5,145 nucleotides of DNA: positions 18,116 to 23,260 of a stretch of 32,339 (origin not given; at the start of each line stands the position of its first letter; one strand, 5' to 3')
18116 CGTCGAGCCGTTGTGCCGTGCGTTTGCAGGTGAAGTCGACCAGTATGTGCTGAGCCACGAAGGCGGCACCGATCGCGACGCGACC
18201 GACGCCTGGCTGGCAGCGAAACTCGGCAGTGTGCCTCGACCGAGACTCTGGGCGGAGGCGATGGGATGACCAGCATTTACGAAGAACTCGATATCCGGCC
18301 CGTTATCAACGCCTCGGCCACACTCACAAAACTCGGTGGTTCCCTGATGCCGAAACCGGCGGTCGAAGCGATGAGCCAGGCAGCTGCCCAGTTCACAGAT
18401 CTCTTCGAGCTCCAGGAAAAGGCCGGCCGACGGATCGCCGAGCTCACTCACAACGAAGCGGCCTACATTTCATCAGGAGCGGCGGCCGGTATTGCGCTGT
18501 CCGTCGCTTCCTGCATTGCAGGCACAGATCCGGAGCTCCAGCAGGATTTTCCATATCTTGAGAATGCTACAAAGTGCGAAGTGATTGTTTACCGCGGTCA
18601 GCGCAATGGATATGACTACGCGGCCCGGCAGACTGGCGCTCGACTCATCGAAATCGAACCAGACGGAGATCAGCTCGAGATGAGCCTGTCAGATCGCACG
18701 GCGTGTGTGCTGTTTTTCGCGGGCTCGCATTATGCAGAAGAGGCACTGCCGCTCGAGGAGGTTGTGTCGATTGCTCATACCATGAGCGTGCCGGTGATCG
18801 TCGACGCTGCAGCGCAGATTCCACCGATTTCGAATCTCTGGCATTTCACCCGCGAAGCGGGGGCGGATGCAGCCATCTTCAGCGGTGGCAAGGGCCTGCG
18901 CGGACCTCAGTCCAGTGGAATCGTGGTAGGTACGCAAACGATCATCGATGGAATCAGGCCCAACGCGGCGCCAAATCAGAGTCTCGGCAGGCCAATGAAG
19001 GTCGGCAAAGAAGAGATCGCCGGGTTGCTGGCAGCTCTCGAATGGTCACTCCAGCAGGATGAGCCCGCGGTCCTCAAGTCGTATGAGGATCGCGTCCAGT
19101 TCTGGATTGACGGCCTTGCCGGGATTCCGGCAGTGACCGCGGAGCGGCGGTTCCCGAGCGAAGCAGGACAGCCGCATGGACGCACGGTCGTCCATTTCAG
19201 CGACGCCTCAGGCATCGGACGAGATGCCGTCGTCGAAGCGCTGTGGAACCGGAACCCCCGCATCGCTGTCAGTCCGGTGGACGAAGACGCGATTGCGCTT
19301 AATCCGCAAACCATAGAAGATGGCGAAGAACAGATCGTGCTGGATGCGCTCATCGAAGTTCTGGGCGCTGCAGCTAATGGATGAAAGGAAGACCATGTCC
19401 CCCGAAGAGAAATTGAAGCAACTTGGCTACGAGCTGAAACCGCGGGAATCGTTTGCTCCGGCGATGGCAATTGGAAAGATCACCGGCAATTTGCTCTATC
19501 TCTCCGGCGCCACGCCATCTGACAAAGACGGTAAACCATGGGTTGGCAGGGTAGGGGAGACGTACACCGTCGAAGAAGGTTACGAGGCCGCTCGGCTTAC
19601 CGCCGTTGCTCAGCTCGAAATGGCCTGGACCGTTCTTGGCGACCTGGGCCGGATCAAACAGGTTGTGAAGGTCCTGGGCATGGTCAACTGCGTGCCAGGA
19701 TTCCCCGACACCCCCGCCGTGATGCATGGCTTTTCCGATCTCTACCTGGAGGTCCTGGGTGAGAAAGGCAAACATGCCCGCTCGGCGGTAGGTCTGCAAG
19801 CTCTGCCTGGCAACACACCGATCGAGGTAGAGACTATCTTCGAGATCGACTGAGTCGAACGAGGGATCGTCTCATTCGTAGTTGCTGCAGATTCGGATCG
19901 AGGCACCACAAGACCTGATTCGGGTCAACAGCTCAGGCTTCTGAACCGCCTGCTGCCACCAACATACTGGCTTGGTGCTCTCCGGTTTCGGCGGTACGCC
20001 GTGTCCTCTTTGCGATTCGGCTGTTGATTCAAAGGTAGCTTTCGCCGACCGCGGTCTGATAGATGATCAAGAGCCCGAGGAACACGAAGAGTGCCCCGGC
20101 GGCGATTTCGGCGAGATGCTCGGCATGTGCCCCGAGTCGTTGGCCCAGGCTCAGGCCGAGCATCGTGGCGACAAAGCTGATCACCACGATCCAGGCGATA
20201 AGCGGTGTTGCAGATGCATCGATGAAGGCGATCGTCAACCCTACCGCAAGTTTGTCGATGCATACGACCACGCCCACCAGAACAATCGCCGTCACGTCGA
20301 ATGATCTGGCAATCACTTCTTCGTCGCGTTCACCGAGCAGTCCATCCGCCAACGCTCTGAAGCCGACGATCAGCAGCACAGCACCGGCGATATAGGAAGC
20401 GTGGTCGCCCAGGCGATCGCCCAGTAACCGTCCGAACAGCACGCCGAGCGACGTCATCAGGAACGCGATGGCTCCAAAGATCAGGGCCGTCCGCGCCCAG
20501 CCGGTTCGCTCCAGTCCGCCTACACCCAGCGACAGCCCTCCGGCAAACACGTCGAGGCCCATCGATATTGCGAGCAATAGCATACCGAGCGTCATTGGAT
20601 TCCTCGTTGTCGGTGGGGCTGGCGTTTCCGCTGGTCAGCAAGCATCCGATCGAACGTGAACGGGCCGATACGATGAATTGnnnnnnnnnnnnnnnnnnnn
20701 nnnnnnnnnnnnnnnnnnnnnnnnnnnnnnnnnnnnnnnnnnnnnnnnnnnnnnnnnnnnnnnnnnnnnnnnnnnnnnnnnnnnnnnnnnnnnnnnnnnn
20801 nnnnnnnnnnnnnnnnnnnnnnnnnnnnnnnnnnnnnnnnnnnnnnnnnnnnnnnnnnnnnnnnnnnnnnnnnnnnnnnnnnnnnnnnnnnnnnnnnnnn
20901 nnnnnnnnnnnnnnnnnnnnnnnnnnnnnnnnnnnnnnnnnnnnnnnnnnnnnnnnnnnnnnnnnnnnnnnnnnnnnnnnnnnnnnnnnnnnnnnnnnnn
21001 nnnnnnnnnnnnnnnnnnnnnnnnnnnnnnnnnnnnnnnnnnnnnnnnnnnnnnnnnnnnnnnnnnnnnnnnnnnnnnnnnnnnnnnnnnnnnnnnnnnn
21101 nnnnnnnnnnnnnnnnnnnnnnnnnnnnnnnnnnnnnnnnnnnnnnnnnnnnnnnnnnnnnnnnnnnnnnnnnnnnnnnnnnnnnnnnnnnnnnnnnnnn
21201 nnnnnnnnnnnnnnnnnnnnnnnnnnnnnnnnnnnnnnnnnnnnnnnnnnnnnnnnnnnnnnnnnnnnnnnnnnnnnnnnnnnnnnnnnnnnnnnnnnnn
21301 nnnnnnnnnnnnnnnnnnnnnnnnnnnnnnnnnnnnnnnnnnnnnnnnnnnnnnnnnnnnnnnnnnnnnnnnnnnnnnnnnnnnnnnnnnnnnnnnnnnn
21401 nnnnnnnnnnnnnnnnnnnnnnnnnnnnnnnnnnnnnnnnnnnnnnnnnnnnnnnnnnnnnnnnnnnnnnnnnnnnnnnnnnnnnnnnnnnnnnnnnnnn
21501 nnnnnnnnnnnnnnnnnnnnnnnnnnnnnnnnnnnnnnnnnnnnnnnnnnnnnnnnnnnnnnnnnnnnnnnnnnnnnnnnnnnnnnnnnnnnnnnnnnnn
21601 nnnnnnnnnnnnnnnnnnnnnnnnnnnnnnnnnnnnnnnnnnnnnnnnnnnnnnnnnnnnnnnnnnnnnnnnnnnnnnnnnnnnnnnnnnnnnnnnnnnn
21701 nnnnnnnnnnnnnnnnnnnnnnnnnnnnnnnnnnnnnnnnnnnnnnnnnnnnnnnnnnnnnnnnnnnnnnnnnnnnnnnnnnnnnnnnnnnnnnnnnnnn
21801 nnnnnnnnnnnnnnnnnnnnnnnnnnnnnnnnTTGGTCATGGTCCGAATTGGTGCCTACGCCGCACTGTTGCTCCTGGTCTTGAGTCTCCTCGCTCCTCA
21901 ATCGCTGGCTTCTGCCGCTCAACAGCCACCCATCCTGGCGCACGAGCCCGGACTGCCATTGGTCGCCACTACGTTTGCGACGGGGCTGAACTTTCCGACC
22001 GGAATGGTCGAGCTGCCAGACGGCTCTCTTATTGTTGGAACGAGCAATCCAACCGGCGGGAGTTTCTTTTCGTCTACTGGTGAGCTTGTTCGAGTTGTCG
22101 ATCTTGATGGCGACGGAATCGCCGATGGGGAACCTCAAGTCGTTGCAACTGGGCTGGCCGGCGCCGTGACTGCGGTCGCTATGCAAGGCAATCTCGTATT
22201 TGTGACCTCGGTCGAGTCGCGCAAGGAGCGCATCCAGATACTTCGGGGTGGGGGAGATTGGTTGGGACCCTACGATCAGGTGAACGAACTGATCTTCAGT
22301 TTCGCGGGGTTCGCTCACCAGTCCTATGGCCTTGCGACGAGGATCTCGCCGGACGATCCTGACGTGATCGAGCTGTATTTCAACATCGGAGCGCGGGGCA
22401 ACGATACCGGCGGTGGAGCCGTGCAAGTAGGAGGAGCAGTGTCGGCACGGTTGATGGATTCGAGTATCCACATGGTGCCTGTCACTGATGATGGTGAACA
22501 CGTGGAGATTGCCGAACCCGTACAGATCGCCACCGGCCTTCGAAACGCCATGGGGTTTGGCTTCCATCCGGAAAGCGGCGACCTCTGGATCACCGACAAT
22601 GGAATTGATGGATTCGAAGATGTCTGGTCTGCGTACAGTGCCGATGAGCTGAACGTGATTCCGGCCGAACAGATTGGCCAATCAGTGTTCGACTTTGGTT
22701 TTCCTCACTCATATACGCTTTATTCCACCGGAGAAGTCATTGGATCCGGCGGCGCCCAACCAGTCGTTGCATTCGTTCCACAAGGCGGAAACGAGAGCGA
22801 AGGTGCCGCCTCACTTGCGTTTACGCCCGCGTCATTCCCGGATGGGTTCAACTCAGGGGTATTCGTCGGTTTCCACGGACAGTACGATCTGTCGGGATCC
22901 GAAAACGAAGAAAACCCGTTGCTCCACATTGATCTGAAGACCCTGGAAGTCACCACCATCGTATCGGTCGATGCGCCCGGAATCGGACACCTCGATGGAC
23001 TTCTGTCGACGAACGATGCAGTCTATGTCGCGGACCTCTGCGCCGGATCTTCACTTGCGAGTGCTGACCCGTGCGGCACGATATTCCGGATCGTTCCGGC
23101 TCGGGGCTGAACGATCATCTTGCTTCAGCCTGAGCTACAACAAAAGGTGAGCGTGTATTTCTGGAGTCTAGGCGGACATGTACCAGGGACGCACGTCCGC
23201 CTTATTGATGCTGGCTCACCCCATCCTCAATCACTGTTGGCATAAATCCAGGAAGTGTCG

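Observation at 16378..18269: Translationally coupled CE7 esterase paralogs that retain complementary subsets of the family signature motifs; the second has Asp at the nucleophile elbow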

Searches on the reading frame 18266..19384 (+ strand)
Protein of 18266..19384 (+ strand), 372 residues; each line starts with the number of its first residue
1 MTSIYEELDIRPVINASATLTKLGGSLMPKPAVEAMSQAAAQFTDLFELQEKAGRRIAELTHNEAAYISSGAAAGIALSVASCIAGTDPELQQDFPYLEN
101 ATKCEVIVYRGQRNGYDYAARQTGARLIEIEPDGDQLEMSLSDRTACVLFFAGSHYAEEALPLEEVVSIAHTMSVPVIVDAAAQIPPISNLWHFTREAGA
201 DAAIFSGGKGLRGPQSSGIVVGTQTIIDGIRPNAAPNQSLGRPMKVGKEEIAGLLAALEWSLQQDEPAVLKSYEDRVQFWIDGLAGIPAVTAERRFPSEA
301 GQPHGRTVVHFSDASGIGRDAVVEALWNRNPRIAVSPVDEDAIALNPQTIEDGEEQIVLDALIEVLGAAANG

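Call 3: search_protein_families(library=pfam, proteins=[window:18266-19384:+], max_evalue=0.01)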
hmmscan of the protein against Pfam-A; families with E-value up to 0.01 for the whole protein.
window:18266-19384:+ (372 aa): 3 families
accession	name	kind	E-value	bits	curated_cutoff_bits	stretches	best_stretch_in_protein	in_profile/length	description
PF00266.25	Aminotran_5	-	9.2e-07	28.6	21.5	1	119-232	108-223/371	Aminotransferase class-V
PF03841.19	SelA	-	2.9e-06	27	22.8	1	163-265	159-263/367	L-seryl-tRNA selenium transferase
PF01053.26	Cys_Met_Meta_PP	-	9e-05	21.6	27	1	55-216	59-205/381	Cys/Met metabolism PLP-dependent enzyme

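Call 12: search_protein_families(library=ncbifam, proteins=[window:18266-19384:+], max_evalue=0.001)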
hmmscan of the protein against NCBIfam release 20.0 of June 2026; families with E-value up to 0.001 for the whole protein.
window:18266-19384:+ (372 aa): 11 families
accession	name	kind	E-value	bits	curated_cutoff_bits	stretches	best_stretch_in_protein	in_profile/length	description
TIGR01437.1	selA_rel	subfamily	2.3e-55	188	385.3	1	4-365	1-362/363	DgaE family pyridoxal phosphate-dependent ammonia lyase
NF047797.1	glminPNH3LysDgaE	equivalog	2e-43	148.7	600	1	3-367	2-363/367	D-glucosaminate-6-phosphate ammonia lyase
TIGR00474.1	selA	equivalog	3.5e-10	39.3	267.9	1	159-266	230-339/455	L-seryl-tRNA(Sec) selenium transferase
TIGR04343.1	egtE_PLP_lyase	equivalog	1.2e-05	24.3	400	1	135-238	133-231/370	ergothioneine biosynthesis PLP-dependent enzyme EgtE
NF041166.1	f2_encap_cargo1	exception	3.6e-05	23.1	800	1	136-232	378-470/623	family 2A encapsulin nanocompartment cargo protein cysteine desulfurase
TIGR01977.1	am_tr_V_EF2568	hypoth_equivalog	5.3e-05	22.4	377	1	135-220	128-210/376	cysteine desulfurase family protein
TIGR01328.1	met_gam_lyase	equivalog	5.8e-05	22.1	549.7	1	54-231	65-229/391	methionine gamma-lyase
NF005870.0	PRK07810.1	equivalog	9.9e-05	21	618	1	133-229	147-241/406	O-succinylhomoserine sulfhydrylase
TIGR01979.1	sufS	subfamily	0.0001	21.3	475.1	1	134-233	149-244/403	SufS family cysteine desulfurase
TIGR01976.1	am_tr_V_VC1184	hypoth_equivalog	0.00042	19.7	352.35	0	128-261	142-275/401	cysteine desulfurase-like protein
NF006096.0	PRK08248.1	equivalog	0.0009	18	726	0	107-221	111-224/431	homocysteine synthase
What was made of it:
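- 18266..19384 (+): DgaE-family PLP-dependent ammonia-lyase homolog. Its start overlaps the B stop codon as ATGA (18266-18269). TIGR01437 scores 188 bits, below the 385 cut-off (call 12).
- On DgaE family PLP ammonia-lyase (neighbouring gene 18266-19384): NF047797 scores 149 bits against 600 (call 12).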

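Call 64: search_solved_structures(query=window:18266-19384:+, max_evalue=0.001, show_alignments=1)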
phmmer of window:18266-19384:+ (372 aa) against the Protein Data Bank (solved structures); distinct sequences matched with E-value up to 0.001: 15.
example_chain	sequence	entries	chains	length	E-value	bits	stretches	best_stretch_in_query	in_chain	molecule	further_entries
7lc0_A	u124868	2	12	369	4.2e-33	118.4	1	3-369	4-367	Putative selenocysteine synthase (L-seryl-tRNA(Ser) selenium transferase) | D-glucosaminate-6-phosphate ammonia lyase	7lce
8t7j_A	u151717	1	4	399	1.5e-31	113.3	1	3-358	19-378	Putative selenocysteine synthase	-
4w91_A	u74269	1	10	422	1.8e-06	30.8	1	135-234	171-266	Aminotransferase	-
9ddd_A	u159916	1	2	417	2.8e-05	26.9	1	119-232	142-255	Probable cysteine desulfurase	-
8odq_B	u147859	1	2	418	2.8e-05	26.9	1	119-232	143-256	Cysteine desulfurase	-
7uni_A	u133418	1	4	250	3.6e-05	26.5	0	64-123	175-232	SP2-ZnPPaM designed chlorophyll dimer protein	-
7unh_A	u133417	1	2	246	3.7e-05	26.5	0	64-123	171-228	SP2 designed chlorophyll dimer protein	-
8uzw_A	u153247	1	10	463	5.5e-05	25.9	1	9-260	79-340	L-seryl-tRNA(Sec) selenium transferase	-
8irk_A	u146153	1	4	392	0.00011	24.9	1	145-245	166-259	Probable hercynylcysteine sulfoxide lyase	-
8iry_A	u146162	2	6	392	0.00011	24.9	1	145-245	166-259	Probable hercynylcysteine sulfoxide lyase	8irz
8is0_A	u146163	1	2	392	0.00012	24.9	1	145-245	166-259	Probable hercynylcysteine sulfoxide lyase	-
3w1i_A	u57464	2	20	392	0.00042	23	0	9-259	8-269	L-seryl-tRNA(Sec) selenium transferase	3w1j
8glt_1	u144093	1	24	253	0.0006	22.5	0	59-123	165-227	C2-chlorophyll-comp_O32-15_ctermHis, polyalanine model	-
3w1h_A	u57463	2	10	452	0.00069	22.3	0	9-259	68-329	L-seryl-tRNA(Sec) selenium transferase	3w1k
3wco_A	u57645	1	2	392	0.00073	22.2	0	9-259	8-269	L-seryl-tRNA(Sec) selenium transferase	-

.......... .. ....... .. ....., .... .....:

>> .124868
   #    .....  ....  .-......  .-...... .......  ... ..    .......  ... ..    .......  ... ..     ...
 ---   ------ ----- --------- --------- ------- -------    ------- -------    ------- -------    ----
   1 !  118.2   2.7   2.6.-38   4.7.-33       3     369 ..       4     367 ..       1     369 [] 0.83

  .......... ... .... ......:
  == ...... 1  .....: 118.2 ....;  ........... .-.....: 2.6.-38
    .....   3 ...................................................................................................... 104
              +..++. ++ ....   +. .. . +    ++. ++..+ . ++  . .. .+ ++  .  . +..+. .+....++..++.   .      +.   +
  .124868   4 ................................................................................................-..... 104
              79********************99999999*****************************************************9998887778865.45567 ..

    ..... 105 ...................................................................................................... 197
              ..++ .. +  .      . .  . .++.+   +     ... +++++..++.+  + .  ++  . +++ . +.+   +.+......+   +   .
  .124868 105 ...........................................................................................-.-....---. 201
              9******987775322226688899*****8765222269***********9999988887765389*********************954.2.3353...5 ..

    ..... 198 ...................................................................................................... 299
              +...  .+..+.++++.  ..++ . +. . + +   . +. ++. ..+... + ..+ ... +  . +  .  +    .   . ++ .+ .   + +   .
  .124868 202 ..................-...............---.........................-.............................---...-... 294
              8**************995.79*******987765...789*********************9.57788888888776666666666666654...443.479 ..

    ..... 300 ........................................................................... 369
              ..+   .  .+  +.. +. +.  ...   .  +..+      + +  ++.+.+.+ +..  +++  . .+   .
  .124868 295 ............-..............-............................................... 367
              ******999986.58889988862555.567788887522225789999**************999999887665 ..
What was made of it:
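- On DgaE family PLP ammonia-lyase (neighbouring gene 18266-19384): Its alignment to 7lc0 is full length with a Lys aligned at the SGGK/SGAK motif (call 64).
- Closest known: DgaE. Same: The neighbouring gene is a full-length DgaE homolog (call 64).
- The DgaE homolog matches 7lc0 over its full length, with a Lys aligned at the SGGK/SGAK motif (call 64). The pathway product is probably an amino acid-like compound whose ammonium group could pair with a carboxylate (calls 12, 64).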

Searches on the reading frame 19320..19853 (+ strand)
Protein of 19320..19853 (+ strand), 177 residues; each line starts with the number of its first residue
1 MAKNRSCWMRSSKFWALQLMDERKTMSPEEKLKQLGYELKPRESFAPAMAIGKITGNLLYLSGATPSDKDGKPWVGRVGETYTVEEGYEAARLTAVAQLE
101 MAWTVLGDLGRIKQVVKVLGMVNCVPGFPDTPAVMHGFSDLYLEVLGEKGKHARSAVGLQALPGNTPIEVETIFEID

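Call 3: search_protein_families(library=pfam, proteins=[window:19320-19853:+], max_evalue=0.01)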
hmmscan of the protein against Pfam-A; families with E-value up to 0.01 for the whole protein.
window:19320-19853:+ (177 aa): 2 families
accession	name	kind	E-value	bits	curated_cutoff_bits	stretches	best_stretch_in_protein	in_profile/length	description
PF14588.11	YjgF_endoribonc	-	1e-15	58.3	35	1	53-165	25-137/148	YjgF/chorismate_mutase-like, putative endoribonuclease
PF01042.26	Ribonuc_L-PSP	-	2.7e-07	31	27.3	1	42-173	8-118/121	Endoribonuclease L-PSP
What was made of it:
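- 19320..19853 (+): RidA/YjgF-family protein. The true start is probably the ATG at 19395. PF14588 scores 58 bits (call 3).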

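Call 12: search_protein_families(library=ncbifam, proteins=[window:19320-19853:+], max_evalue=0.001)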
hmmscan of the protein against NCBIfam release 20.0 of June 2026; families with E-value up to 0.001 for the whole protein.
window:19320-19853:+ (177 aa): 0 families

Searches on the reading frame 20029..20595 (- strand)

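Call 11: search_protein_families(library=pfam, proteins=[window:20029-20595:-], max_evalue=0.001)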
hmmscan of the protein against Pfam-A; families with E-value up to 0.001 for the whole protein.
window:20029-20595:- (188 aa): 1 family
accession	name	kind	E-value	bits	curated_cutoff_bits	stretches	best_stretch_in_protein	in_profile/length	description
PF02659.21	Mntp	-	3.2e-32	111.9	24.4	2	33-178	7-152/152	Putative manganese efflux pump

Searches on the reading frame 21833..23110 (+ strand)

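Call 11: search_protein_families(library=pfam, proteins=[window:21833-23110:+], max_evalue=0.001)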
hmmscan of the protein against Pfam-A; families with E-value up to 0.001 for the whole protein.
window:21833-23110:+ (425 aa): 1 family
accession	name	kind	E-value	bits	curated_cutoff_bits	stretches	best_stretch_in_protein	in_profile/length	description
PF07995.17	GSDH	-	0.00039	20.2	25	1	54-279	3-214/332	Glucose / Sorbosone dehydrogenase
